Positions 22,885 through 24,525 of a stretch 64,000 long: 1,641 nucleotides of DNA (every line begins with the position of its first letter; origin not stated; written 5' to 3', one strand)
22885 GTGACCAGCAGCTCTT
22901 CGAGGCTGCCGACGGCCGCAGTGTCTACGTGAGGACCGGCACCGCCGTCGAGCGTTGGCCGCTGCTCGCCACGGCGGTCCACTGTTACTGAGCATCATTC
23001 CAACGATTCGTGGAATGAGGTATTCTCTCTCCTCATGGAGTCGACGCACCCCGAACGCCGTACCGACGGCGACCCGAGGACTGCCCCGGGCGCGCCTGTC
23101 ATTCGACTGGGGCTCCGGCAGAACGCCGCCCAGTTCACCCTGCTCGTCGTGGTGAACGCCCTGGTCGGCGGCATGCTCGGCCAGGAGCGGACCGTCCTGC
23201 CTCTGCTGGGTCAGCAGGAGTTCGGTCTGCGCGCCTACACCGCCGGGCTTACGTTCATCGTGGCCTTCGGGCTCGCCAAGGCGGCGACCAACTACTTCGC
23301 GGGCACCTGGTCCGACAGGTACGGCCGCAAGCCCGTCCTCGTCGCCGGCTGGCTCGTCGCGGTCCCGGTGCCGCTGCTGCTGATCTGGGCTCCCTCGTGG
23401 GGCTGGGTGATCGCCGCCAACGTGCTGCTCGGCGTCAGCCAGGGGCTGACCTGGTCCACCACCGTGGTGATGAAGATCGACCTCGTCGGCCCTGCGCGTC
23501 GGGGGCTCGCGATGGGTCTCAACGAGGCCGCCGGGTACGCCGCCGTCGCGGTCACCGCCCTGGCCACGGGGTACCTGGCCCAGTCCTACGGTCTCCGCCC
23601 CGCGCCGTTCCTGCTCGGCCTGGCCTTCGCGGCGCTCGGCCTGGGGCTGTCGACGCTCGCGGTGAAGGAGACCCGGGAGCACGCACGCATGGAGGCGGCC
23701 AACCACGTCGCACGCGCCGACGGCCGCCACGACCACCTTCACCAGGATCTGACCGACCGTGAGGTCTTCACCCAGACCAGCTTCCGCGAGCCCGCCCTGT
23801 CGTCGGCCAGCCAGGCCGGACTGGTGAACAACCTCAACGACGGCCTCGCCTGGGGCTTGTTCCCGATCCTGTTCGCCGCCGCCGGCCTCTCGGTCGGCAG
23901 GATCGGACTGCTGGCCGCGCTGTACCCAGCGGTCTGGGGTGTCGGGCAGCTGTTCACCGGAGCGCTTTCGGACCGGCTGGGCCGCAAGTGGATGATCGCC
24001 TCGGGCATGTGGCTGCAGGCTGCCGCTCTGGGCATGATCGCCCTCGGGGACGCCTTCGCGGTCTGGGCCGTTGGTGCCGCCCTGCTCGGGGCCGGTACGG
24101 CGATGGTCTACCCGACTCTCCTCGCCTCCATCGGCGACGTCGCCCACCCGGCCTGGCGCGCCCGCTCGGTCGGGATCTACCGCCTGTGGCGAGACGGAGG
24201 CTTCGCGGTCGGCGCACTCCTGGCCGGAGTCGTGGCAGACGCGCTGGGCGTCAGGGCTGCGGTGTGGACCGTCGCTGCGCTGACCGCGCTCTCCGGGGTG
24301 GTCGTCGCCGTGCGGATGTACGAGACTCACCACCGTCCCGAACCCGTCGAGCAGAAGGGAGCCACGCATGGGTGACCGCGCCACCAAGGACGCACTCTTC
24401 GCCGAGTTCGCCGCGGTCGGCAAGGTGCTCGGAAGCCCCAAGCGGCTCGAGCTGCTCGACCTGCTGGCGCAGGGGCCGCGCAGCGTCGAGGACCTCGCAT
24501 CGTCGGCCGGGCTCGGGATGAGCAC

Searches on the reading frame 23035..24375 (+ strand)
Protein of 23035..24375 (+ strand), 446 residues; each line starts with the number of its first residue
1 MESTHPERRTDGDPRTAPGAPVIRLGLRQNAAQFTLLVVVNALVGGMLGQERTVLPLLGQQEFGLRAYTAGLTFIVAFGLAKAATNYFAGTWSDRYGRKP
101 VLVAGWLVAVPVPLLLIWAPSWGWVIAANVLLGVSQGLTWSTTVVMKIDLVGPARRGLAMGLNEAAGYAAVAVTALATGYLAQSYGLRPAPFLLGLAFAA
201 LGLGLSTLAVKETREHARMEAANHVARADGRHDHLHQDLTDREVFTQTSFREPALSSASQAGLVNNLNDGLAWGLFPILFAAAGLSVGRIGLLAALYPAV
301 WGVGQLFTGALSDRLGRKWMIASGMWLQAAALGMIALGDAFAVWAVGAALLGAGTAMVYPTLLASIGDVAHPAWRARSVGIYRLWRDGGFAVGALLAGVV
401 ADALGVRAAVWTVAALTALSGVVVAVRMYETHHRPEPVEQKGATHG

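Call 6: search_protein_families(library=pfam, proteins=[window:23035-24375:+], max_evalue=0.01)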
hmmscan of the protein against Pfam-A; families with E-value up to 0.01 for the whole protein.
window:23035-24375:+ (446 aa): 4 families
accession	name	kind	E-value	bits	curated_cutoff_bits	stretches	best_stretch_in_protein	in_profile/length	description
PF07690.21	MFS_1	-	4.4e-53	180.9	33.4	2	54-215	15-177/347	Major Facilitator Superfamily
PF00083.30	Sugar_tr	-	1.5e-15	57.5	22.3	2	286-405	44-166/452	Sugar (and other) transporter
PF12832.13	MFS_1_like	-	4.7e-08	32.9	25.2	1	278-425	24-176/373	MFS_1 like family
PF05977.19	MFS_3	-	0.00011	21.2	27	1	303-424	269-390/524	Transmembrane secretion effector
